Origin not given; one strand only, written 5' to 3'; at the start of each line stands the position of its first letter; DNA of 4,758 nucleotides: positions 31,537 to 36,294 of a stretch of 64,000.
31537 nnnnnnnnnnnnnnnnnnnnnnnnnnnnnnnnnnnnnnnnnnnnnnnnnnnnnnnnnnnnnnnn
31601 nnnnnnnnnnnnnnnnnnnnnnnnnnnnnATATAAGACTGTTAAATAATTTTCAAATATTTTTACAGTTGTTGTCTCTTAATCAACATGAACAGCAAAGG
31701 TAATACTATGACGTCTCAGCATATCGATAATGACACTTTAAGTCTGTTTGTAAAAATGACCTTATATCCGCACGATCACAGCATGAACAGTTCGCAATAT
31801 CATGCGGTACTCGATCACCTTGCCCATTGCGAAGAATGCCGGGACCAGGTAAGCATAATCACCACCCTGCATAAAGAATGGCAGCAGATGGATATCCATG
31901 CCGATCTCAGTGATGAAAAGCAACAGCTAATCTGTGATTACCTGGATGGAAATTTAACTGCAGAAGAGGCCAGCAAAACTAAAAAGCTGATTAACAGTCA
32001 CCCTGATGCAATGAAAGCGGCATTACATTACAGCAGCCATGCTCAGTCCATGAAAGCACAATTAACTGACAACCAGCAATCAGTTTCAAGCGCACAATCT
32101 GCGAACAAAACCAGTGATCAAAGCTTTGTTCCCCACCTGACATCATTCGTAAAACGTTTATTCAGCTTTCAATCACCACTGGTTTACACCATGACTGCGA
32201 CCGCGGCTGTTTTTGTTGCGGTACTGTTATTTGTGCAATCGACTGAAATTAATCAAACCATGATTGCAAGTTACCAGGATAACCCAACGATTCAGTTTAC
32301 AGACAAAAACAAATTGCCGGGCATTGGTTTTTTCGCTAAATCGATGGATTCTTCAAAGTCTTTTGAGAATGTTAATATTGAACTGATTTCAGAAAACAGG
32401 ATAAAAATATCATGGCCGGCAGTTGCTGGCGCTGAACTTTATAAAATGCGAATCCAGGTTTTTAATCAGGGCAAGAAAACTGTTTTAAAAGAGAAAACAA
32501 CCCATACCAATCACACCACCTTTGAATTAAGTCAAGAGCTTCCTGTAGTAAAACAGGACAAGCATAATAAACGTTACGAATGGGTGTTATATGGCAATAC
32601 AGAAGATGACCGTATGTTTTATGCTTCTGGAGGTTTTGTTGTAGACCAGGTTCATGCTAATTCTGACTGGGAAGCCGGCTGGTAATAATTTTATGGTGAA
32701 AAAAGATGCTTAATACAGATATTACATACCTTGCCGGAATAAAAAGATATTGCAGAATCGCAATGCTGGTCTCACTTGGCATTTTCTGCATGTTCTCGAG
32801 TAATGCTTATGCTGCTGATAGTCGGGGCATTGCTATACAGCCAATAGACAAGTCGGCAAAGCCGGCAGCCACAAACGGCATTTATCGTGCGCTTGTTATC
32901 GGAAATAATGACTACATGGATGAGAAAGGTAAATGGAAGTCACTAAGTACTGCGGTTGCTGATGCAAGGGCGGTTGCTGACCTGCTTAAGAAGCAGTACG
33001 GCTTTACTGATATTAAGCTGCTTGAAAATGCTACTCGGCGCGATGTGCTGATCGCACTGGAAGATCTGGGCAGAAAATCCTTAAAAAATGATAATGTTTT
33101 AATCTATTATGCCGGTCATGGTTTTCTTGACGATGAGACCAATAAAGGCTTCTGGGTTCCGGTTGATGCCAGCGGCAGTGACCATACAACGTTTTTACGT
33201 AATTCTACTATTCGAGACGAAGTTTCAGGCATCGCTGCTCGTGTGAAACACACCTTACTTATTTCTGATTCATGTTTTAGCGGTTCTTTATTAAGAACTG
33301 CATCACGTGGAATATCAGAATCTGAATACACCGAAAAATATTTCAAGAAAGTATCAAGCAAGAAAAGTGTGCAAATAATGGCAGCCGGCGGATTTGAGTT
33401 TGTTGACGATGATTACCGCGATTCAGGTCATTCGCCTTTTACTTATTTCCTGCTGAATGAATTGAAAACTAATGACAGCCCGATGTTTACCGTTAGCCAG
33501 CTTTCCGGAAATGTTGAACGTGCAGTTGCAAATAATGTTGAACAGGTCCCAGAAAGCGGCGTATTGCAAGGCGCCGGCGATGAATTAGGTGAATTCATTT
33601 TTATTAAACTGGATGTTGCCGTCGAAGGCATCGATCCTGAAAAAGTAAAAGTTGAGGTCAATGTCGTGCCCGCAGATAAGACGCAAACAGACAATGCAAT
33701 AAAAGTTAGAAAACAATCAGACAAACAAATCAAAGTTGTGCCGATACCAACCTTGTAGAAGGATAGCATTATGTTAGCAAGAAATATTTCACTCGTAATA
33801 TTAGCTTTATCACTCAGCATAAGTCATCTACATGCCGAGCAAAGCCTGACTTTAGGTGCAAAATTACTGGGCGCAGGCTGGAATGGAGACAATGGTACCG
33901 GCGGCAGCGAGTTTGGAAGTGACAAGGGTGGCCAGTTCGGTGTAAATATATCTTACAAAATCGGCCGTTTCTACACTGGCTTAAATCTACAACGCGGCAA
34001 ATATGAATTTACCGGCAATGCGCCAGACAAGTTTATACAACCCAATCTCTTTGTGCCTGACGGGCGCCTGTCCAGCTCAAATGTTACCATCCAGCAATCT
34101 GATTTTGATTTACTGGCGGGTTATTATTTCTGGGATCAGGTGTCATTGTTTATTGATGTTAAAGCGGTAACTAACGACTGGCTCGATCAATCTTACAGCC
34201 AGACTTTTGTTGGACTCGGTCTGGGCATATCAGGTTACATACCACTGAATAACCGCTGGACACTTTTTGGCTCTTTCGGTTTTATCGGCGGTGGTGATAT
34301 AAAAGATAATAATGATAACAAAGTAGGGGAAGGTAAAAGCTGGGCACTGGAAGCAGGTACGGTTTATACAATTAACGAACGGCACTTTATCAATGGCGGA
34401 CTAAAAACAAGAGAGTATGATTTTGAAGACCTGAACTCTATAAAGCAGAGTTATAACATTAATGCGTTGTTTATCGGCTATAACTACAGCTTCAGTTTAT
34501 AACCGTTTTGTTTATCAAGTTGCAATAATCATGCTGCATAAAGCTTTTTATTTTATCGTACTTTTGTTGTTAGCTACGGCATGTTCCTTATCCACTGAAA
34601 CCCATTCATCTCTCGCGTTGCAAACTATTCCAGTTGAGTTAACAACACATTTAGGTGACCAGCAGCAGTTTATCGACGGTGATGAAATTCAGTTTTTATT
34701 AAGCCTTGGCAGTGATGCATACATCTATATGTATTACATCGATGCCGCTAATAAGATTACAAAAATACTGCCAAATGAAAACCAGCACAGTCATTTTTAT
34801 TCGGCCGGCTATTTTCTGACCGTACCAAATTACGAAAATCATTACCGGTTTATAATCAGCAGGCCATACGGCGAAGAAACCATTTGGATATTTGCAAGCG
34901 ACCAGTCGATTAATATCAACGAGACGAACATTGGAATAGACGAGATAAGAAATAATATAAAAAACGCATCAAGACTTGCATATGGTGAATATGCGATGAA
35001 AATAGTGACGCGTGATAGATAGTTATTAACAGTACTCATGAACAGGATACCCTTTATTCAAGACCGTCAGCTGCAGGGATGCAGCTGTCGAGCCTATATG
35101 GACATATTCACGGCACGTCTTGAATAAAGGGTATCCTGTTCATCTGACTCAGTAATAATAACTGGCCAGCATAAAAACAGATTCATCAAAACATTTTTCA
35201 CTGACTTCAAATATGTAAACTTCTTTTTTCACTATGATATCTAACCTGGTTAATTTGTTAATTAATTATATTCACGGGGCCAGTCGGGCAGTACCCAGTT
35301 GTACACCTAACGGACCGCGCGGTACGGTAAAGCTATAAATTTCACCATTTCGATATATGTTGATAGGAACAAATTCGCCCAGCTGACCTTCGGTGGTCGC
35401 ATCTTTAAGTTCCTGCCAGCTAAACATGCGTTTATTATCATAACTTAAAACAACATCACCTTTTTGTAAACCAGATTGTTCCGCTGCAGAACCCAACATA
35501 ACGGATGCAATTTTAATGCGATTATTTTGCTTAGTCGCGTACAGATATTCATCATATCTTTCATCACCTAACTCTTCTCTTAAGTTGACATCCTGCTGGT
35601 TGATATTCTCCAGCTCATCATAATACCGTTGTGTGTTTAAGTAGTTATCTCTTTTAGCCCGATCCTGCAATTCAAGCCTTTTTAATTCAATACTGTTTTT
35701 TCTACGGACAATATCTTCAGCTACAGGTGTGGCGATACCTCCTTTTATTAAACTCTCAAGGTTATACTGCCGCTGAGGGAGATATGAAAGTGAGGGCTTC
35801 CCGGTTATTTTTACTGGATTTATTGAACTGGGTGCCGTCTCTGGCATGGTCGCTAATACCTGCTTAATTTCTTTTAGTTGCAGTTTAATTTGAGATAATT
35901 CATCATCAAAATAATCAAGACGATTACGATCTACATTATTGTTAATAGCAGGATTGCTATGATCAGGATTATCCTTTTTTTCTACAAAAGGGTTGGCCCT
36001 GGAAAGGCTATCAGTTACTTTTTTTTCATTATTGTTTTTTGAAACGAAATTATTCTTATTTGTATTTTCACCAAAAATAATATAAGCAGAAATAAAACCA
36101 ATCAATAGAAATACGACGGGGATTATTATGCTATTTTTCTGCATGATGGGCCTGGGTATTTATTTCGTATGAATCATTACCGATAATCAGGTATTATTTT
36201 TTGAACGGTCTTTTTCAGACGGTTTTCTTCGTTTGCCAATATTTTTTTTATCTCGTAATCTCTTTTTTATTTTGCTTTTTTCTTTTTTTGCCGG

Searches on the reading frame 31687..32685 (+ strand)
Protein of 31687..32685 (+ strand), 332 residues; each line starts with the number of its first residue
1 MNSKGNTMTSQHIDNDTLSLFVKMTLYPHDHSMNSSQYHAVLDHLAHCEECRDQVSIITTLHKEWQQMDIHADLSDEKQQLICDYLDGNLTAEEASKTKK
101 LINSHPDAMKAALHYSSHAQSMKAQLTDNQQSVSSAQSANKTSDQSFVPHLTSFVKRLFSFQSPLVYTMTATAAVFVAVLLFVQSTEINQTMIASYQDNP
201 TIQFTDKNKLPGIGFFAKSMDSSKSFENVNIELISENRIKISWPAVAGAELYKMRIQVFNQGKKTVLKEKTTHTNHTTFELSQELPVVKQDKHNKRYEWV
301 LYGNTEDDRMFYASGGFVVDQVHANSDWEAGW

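Call 6: search_protein_families(library=pfam, proteins=[window:31687-32685:+], max_evalue=0.01)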
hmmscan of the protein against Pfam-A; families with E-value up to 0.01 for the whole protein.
window:31687-32685:+ (332 aa): 1 family
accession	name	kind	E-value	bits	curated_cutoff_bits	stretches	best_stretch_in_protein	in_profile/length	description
PF13490.11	zf-HC2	-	9.9e-06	26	22.2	0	32-52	15-35/35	Putative zinc-finger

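Call 9: search_protein_families(library=ncbifam, proteins=[window:31687-32685:+], max_evalue=0.1)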
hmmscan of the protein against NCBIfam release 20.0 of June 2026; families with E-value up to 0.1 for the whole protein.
window:31687-32685:+ (332 aa): 3 families
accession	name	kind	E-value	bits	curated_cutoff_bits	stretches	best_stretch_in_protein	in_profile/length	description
NF052375.1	antisigma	equivalog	0.022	14.7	100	0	83-203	3-127/217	anti-sigma factor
TIGR03988.1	antisig_RsrA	equivalog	0.031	14.4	62.5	0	30-59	14-43/77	mycothiol system anti-sigma-R factor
NF012167.0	classA_firm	exception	0.047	13.2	427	0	33-94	126-185/255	class A beta-lactamase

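Call 43: search_protein_families(library=padloc, proteins=[window:31708-32685:+], max_evalue=0.01)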
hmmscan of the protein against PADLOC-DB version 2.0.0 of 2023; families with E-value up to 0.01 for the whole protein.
window:31708-32685:+ (325 aa): 0 families

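Call 65: search_solved_structures(query=window:31708-32685:+, max_evalue=1)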
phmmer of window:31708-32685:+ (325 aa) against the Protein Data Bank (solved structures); distinct sequences matched with E-value up to 1: 0.

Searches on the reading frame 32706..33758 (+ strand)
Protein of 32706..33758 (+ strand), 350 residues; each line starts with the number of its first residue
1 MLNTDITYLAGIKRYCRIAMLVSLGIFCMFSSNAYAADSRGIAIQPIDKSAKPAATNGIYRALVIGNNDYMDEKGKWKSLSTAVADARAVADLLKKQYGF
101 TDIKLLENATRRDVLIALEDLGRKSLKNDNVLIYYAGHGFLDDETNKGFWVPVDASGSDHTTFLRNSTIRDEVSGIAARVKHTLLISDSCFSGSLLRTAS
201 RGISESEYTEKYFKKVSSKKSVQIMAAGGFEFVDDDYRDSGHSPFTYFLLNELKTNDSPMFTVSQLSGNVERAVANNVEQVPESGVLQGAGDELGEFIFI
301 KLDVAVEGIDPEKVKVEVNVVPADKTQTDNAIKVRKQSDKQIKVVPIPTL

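Call 6: search_protein_families(library=pfam, proteins=[window:32706-33758:+], max_evalue=0.01)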
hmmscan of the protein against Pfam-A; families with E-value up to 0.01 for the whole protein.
window:32706-33758:+ (350 aa): 3 families
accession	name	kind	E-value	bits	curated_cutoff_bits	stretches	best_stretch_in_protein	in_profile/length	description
PF00656.27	Peptidase_C14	-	2.4e-22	80.2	21.4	1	61-283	3-222/233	Caspase domain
PF12770.12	CHAT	-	8.8e-05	22.5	24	1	48-151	73-166/289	CHAT domain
PF14538.11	Raptor_N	-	0.0038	17.5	27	1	107-151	68-111/151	Raptor N-terminal CASPase like domain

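Call 9: search_protein_families(library=ncbifam, proteins=[window:32706-33758:+], max_evalue=0.1)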
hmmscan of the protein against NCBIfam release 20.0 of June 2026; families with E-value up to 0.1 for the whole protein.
window:32706-33758:+ (350 aa): 1 family
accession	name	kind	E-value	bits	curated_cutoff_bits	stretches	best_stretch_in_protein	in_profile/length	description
NF047832.1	caspase_w_EACC1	subfamily_domain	5.5e-21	75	140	1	61-275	2-209/211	caspase, EACC1-associated type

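Call 43: search_protein_families(library=padloc, proteins=[window:32706-33758:+], max_evalue=0.01)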
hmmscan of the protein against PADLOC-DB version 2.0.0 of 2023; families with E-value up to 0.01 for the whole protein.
window:32706-33758:+ (350 aa): 1 family
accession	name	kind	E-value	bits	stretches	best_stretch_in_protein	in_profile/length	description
PDLC02987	caspase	-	3.3e-13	47.6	1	62-265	5-169/453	-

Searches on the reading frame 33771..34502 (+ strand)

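Call 6: search_protein_families(library=pfam, proteins=[window:33771-34502:+], max_evalue=0.01)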
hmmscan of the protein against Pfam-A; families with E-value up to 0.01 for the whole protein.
window:33771-34502:+ (243 aa): 0 families

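Call 9: search_protein_families(library=ncbifam, proteins=[window:33771-34502:+], max_evalue=0.1)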
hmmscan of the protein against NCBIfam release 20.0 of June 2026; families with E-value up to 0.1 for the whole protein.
window:33771-34502:+ (243 aa): 1 family
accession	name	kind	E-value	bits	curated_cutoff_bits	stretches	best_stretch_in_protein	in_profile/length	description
TIGR04219.1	OMP_w_GlyGly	subfamily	0.099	11.9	105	0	193-241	182-234/234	TIGR04219 family outer membrane beta-barrel protein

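Call 43: search_protein_families(library=padloc, proteins=[window:33771-34502:+], max_evalue=0.01)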
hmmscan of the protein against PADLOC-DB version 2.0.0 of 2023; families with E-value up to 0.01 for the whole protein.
window:33771-34502:+ (243 aa): 0 families

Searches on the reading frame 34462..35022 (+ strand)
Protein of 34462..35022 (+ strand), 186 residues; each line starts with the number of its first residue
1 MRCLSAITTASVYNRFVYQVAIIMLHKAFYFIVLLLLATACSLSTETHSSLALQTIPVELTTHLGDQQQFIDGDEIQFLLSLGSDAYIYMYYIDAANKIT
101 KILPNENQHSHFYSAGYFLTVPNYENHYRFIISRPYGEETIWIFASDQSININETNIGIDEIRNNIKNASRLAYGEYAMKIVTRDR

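Call 6: search_protein_families(library=pfam, proteins=[window:34462-35022:+], max_evalue=0.01)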
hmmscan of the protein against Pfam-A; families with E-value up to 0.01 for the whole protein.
window:34462-35022:+ (186 aa): 1 family
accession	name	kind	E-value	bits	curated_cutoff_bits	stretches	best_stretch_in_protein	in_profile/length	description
PF14326.11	DUF4384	-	1.1e-16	61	27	1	70-148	2-80/81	Domain of unknown function (DUF4384)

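Call 9: search_protein_families(library=ncbifam, proteins=[window:34462-35022:+], max_evalue=0.1)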
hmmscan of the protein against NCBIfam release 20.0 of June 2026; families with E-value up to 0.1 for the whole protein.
window:34462-35022:+ (186 aa): 0 families

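Call 43: search_protein_families(library=padloc, proteins=[window:34462-35022:+], max_evalue=0.01)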
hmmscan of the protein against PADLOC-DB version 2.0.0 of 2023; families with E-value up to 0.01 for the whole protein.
window:34462-35022:+ (186 aa): 0 families

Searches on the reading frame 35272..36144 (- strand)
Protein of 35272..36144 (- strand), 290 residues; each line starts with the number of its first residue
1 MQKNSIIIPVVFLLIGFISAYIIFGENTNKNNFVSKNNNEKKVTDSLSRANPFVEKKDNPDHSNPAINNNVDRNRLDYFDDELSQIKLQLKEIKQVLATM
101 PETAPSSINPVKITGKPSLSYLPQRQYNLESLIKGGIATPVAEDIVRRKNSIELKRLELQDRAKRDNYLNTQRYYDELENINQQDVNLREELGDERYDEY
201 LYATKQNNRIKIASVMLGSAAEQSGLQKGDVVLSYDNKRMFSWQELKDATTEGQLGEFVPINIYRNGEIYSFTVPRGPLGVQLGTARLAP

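Call 6: search_protein_families(library=pfam, proteins=[window:35272-36144:-], max_evalue=0.01)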
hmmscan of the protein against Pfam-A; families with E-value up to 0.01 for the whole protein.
window:35272-36144:- (290 aa): 3 families
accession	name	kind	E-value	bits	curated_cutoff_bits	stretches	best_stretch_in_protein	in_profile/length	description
PF13180.12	PDZ_2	-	7.4e-10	39.4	27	1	205-274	9-78/80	PDZ domain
PF17820.7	PDZ_6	-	1.4e-06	28.4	27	1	212-247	2-37/54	PDZ domain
PF00595.29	PDZ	-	4.2e-06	27.5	23.2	1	207-246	24-63/81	PDZ domain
